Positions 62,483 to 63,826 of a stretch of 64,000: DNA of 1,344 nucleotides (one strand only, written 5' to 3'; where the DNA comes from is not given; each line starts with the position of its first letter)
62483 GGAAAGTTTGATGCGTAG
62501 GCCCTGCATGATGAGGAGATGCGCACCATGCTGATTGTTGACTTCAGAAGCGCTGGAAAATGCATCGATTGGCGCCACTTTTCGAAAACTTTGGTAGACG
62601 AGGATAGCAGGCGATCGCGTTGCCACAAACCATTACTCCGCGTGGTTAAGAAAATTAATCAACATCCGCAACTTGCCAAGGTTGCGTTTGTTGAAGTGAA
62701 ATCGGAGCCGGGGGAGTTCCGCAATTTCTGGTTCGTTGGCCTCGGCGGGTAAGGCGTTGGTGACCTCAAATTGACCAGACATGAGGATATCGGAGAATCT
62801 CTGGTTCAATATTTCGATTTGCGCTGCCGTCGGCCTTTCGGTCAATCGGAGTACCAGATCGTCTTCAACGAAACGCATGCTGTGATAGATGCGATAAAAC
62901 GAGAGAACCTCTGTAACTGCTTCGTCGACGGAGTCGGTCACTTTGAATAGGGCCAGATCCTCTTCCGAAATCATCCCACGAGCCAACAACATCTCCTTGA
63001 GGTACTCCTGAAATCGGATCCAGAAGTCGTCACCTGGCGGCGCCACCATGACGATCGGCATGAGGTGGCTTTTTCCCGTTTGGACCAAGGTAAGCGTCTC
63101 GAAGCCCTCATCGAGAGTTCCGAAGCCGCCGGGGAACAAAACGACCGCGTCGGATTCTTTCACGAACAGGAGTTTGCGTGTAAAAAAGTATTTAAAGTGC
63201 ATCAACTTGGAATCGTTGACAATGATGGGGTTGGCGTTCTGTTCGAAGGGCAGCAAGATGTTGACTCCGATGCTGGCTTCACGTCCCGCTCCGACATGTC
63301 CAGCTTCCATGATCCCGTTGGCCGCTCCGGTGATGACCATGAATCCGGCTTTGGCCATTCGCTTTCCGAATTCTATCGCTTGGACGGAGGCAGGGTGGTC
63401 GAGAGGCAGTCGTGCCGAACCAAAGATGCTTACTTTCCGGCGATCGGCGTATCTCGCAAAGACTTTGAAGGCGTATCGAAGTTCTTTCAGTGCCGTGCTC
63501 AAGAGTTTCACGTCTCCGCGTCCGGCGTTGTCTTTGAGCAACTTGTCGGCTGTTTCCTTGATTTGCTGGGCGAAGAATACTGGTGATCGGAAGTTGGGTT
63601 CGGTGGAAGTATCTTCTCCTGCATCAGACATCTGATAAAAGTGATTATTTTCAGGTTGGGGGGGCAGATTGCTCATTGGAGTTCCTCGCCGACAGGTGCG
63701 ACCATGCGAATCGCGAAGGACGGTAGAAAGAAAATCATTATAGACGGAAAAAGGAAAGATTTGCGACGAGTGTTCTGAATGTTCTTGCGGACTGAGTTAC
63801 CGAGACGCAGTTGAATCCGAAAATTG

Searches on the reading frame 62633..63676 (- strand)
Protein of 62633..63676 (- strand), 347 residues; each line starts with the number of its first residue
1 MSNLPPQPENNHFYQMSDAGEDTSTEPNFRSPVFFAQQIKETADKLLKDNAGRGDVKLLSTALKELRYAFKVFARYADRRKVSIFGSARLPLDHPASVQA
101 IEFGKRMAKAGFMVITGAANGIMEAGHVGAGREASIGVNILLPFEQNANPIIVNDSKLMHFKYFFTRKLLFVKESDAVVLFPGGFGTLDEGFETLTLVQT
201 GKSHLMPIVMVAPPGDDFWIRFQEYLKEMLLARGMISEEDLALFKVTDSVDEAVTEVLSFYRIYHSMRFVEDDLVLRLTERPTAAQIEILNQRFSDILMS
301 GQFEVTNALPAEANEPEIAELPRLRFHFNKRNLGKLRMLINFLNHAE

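Call 21: find_encoding_contigs(protein=window:62633-63676:-, flank=10000, max_places=4)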
Protein window:62633-63676:- (347 aa): 1 contig read that carries it; 1 place shown.
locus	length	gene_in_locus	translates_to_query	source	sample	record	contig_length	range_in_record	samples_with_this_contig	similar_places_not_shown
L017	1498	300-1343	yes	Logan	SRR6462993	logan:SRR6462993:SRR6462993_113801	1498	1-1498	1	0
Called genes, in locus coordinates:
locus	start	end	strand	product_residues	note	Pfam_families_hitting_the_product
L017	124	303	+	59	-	-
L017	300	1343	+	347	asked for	PF18306:LDcluster4, PF03641:Lysine_decarbox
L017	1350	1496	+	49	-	?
